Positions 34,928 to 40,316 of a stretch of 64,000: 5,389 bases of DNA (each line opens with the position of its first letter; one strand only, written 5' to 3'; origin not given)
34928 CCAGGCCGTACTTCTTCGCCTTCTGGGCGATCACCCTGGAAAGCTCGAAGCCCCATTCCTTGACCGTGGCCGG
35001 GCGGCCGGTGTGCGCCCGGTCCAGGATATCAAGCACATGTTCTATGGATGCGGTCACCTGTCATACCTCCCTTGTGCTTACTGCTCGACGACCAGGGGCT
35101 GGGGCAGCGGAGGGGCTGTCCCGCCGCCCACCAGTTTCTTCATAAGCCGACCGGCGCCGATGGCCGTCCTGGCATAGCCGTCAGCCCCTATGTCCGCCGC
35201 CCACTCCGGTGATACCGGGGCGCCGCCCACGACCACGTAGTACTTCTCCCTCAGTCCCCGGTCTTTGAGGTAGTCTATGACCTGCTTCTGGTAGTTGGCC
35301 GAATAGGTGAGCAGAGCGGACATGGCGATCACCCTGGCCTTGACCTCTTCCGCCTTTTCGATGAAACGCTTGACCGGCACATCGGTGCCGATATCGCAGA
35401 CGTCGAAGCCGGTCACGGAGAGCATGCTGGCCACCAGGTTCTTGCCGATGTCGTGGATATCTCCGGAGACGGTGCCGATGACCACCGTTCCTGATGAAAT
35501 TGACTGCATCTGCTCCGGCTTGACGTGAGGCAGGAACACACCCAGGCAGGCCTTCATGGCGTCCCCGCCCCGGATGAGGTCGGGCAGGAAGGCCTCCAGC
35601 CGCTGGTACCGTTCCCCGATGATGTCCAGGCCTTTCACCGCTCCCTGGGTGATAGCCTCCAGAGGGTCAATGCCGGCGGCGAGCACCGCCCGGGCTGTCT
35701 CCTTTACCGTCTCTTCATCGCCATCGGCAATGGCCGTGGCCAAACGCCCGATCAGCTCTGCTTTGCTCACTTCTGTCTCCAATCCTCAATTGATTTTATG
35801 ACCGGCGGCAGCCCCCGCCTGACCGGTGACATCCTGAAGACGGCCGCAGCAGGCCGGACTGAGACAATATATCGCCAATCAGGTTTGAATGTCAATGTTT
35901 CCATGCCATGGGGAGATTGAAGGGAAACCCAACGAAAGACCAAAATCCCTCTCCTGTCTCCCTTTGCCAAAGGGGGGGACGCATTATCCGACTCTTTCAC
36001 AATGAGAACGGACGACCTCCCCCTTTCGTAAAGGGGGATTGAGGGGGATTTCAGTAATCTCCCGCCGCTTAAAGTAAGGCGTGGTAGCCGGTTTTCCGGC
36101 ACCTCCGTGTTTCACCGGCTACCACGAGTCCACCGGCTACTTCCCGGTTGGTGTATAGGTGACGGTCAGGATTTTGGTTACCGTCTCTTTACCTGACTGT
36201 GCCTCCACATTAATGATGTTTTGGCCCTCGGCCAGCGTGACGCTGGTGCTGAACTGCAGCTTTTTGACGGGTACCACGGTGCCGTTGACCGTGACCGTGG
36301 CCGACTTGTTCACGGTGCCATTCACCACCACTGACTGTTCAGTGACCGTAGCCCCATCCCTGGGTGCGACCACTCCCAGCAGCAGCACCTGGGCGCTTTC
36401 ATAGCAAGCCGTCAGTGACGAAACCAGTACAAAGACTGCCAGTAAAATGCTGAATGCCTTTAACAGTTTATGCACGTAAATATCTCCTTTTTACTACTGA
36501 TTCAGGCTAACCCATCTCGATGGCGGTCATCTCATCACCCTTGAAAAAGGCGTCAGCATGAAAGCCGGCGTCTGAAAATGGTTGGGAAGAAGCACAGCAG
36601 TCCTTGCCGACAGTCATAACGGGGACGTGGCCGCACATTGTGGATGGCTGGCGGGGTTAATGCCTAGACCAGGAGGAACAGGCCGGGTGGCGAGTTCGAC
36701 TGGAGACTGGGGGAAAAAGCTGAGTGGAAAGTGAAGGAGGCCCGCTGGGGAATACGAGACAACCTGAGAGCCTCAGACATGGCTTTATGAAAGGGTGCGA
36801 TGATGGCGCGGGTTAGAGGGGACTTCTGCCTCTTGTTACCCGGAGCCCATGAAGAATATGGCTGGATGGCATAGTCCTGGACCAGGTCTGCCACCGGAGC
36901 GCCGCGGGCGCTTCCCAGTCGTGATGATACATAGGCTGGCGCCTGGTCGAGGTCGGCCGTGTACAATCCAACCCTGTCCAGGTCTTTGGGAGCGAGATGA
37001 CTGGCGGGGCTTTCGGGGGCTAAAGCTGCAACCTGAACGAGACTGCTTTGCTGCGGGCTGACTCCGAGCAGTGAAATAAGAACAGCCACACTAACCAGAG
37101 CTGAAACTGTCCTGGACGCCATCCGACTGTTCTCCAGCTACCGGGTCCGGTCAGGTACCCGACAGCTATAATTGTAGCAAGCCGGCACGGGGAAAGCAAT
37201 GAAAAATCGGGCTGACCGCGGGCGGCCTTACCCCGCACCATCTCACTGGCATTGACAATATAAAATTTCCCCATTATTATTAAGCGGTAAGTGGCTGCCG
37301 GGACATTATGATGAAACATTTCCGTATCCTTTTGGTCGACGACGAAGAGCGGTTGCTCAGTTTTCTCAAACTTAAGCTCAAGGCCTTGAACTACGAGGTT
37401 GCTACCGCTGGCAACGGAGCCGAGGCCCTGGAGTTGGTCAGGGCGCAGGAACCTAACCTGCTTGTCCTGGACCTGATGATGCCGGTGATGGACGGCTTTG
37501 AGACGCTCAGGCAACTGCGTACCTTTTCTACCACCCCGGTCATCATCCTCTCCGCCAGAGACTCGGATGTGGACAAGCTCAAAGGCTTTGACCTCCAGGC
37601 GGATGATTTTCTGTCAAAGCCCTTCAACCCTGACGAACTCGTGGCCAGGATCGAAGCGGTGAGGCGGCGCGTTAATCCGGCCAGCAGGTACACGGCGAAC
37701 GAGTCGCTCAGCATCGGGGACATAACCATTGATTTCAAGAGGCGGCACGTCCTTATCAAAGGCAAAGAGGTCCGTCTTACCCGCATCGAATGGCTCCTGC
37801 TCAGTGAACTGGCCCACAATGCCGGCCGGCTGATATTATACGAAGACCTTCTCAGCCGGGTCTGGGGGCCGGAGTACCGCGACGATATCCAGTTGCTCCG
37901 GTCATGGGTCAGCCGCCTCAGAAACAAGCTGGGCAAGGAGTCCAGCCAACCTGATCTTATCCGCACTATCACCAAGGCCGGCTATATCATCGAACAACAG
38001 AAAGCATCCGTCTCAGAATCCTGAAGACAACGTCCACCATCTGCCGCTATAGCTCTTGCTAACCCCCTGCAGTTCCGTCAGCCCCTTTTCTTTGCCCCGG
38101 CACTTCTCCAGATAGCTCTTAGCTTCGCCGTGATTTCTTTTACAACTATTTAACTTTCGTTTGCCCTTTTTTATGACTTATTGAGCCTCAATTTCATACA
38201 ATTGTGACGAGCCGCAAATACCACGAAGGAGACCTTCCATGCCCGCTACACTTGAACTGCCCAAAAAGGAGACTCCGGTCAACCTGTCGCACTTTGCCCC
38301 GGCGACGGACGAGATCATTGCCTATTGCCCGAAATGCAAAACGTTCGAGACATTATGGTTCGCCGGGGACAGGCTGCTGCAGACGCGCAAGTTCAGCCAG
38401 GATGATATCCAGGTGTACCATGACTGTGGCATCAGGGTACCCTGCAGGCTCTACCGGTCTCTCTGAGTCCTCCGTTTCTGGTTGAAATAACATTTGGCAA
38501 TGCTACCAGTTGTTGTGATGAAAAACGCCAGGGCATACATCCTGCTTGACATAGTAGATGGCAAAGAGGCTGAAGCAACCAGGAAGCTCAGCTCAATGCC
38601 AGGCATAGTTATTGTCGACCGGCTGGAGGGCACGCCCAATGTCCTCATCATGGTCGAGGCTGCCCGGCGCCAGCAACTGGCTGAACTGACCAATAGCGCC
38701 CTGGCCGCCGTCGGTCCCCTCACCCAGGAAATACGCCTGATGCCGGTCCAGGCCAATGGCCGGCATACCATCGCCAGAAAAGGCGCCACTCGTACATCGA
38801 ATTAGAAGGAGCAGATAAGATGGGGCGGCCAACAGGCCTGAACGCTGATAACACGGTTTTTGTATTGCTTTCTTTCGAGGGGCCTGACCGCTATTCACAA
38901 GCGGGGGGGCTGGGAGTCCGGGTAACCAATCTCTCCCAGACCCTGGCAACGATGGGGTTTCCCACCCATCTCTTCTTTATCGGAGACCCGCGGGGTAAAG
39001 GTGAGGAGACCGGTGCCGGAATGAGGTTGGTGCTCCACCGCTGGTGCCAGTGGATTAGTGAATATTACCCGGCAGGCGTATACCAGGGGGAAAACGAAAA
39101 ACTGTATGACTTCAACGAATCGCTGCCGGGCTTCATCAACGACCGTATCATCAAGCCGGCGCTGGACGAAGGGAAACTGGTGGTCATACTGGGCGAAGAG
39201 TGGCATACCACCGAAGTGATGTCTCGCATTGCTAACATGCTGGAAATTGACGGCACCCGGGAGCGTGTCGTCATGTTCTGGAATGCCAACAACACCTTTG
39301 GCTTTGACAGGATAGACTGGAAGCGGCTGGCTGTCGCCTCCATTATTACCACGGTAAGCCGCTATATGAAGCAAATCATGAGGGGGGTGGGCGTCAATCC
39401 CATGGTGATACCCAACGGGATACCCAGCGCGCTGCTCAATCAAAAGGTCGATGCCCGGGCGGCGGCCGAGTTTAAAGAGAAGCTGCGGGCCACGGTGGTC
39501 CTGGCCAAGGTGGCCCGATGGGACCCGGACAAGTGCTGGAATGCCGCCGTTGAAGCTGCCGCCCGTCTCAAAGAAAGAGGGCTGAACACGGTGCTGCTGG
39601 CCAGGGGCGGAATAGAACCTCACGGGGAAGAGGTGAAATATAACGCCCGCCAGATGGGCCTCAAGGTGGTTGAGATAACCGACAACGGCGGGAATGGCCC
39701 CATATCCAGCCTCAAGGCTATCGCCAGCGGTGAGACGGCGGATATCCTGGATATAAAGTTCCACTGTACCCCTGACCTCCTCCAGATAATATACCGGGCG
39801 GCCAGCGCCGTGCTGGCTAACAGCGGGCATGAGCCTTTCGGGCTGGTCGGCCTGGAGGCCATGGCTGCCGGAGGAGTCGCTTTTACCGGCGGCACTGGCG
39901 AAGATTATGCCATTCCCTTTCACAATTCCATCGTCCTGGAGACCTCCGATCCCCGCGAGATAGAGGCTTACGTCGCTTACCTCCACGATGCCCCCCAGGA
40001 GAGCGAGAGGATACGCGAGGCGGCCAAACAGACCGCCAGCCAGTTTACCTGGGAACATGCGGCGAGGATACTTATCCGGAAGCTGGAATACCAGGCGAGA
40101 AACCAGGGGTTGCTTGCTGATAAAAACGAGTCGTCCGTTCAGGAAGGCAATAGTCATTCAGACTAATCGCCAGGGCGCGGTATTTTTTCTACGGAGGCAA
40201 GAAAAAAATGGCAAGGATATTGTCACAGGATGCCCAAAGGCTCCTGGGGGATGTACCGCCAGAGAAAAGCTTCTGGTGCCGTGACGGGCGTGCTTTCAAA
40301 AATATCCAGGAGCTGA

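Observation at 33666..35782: Pyrrolysine-free MtmB homologue (Gln202, CAG in place of UAG) in an operon with a corrinoid protein: methyltransferase system of unknown substrate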

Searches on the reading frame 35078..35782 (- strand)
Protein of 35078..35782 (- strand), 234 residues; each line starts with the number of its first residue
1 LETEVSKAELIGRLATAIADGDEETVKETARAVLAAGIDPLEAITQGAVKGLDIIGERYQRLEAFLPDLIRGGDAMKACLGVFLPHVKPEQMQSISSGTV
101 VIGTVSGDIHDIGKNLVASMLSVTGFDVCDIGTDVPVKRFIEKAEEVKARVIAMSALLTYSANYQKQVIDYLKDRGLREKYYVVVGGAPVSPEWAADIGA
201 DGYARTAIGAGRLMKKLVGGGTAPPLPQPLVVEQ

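Call 3: search_protein_families(library=pfam, proteins=[window:35078-35782:-], max_evalue=0.01)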
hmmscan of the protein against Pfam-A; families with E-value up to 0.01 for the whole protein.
window:35078-35782:- (234 aa): 2 families
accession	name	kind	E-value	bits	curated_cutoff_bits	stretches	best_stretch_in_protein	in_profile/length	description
PF02310.24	B12-binding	-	6.3e-24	84.6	32.1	1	99-208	2-117/121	B12 binding domain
PF02607.22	B12-binding_2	-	5.1e-16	59.1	23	1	12-82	3-72/74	B12 binding domain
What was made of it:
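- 35078..35770 (-): Cognate corrinoid protein, 230 aa from the GTG at 35770 (the longest ORF reaches 35782). It has a B12-binding_2 cap, a B12-binding Rossmann domain and a DIHDIG (DxHxxG) motif. Pfam hits 6.3e-24 and 5.1e-16 (call 3).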

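Call 4: search_protein_families(library=ncbifam, proteins=[window:35078-35782:-], max_evalue=0.01)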
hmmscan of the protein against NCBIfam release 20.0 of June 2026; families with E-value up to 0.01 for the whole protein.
window:35078-35782:- (234 aa): 16 families
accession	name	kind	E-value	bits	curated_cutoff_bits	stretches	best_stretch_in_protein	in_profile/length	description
NF047995.1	corrinoid_MtgC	exception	3.2e-65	219.6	310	1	9-219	3-214/215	glycine betaine-specific corrinoid protein MtgC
TIGR02370.1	pyl_corrinoid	subfamily_domain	1.3e-59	200.9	215.3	1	14-207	2-194/197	methyltransferase cognate corrinoid protein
NF047996.1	corrin_MtgC_2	exception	1.4e-55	188.1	370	1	10-218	4-210/212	glycine betaine-specific corrinoid protein MtgC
NF041607.1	dimeth_corrin_MtbC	equivalog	1.5e-49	168.3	350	1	18-216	5-201/203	dimethylamine corrinoid protein MtbC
TIGR02082.1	metH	equivalog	1e-39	136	1010.85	1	4-204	640-838/1182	methionine synthase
NF040669.1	MtaC2_Meth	equivalog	3.6e-33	115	450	1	8-215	40-243/267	methanol--corrinoid protein MtaC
NF040655.1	MtaC_Meth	equivalog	1.2e-31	109.7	420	1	6-211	31-231/253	methanol--corrinoid protein MtaC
NF007024.0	PRK09490.1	equivalog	8.6e-30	103.3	1497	1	9-196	660-848/1234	methionine synthase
NF002612.0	PRK02261.1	equivalog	1.4e-13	50.6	110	1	98-188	4-93/148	methylaspartate mutase subunit S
TIGR01501.1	MthylAspMutase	equivalog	1.3e-10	41.1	135.8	1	99-188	3-91/134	methylaspartate mutase subunit S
NF040743.1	ornith_mutase_E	equivalog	3e-10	38.7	800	1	99-209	597-715/730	D-ornithine 4,5-aminomutase subunit OraE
NF052385.1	Lys_5_6_beta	equivalog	1.9e-09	37.6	280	1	124-202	137-218/241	lysine 5,6-aminomutase subunit beta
NF052513.1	TransRegCarH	equivalog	1.9e-08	33.9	400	1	96-201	163-262/274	HTH-type transcriptional repressor CarH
TIGR00640.1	acid_CoA_mut_C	subfamily_domain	1.5e-05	25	57.45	1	100-204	5-107/132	methylmalonyl-CoA mutase C-terminal domain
NF006944.0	PRK09426.1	equivalog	4.5e-05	21.6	876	1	100-188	592-679/721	methylmalonyl-CoA mutase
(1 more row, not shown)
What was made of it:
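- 35078..35770 (-): Best NCBIfam models MtgC and pyl_corrinoid are both below cutoff (call 4).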

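Call 78: search_solved_structures(query=window:35078-35770:-, max_evalue=1e-15)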
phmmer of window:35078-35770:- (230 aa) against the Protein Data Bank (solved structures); distinct sequences matched with E-value up to 1e-15: 16.
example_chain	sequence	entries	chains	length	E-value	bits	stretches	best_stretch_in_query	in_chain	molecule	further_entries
7xcn_M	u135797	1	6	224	7.4e-54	185.8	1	2-212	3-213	Trimethylamine methyltransferase corrinoid protein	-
1y80_A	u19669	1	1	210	4.2e-45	157.2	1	9-213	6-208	Predicted cobalamin binding protein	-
3ezx_A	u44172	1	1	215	4.3e-36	127.8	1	5-209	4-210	Monomethylamine corrinoid protein 1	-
4jgi_A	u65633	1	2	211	1.1e-34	123.1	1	10-215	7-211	Putative uncharacterized protein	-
8ssd_A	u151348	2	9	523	6.2e-26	94.5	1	6-221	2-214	Methionine synthase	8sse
9cbp_A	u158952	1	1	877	8.5e-26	94.1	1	6-221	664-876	Methionine synthase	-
2i2x_B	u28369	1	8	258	8.6e-26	94.1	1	3-218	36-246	Methyltransferase 1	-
8ssc_A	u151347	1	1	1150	1.4e-25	93.4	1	6-221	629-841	Methionine synthase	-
9cbq_A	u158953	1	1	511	1.7e-24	89.8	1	6-215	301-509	Methionine synthase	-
9cbo_A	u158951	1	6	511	2.3e-24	89.4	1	6-215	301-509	Methionine synthase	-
1bmt_A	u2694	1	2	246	7e-24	87.8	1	8-189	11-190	METHIONINE SYNTHASE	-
9cbr_A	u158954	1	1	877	8.7e-24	87.5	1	6-221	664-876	Methionine synthase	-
3bul_A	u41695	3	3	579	1.8e-22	83.3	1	9-189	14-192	Methionine synthase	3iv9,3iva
1k7y_A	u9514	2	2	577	1.3e-21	80.4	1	9-189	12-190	methionine synthase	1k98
8g3h_A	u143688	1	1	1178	2.3e-21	79.6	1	14-195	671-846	Methionine synthase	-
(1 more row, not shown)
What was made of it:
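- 35078..35770 (-): Best PDB match is MttC 7XCN_M at 7e-54 (call 78).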

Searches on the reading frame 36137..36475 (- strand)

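Call 3: search_protein_families(library=pfam, proteins=[window:36137-36475:-], max_evalue=0.01)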
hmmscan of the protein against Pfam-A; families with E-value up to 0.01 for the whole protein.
window:36137-36475:- (112 aa): 4 families
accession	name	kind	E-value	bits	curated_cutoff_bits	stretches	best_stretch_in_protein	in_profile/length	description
PF09136.16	Glucodextran_B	-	1.5e-13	50.9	27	1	33-106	3-80/83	Glucodextranase, domain B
PF12044.14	Metallopep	-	0.00015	21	27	1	30-110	18-90/427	Putative peptidase family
PF22768.1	SPP1_Dit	-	0.0012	19.4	25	1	45-109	40-95/97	Siphovirus-type tail component, C-terminal domain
PF12733.13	Cadherin-like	-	0.0019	19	24.2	1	47-107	27-86/89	Cadherin-like beta sandwich domain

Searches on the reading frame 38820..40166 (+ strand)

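Call 14: search_protein_families(library=pfam, proteins=[window:38820-40166:+], max_evalue=0.0001)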
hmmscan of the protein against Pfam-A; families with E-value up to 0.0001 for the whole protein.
window:38820-40166:+ (448 aa): 4 families
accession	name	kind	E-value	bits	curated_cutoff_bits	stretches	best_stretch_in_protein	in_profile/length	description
PF00534.26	Glycos_transf_1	-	4.6e-12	46.3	26.4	1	226-404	16-171/172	Glycosyl transferases group 1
PF13439.12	Glyco_transf_4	-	6.4e-08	33.2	28.5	0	169-202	130-167/170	Glycosyltransferase Family 4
PF20706.3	GT4-conflict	-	2.1e-06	27.5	26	1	275-416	229-383/385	Family 4 Glycosyltransferase in conflict systems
PF13524.12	Glyco_trans_1_2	-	1.5e-05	25.4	25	1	345-418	68-142/144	Glycosyl transferase-like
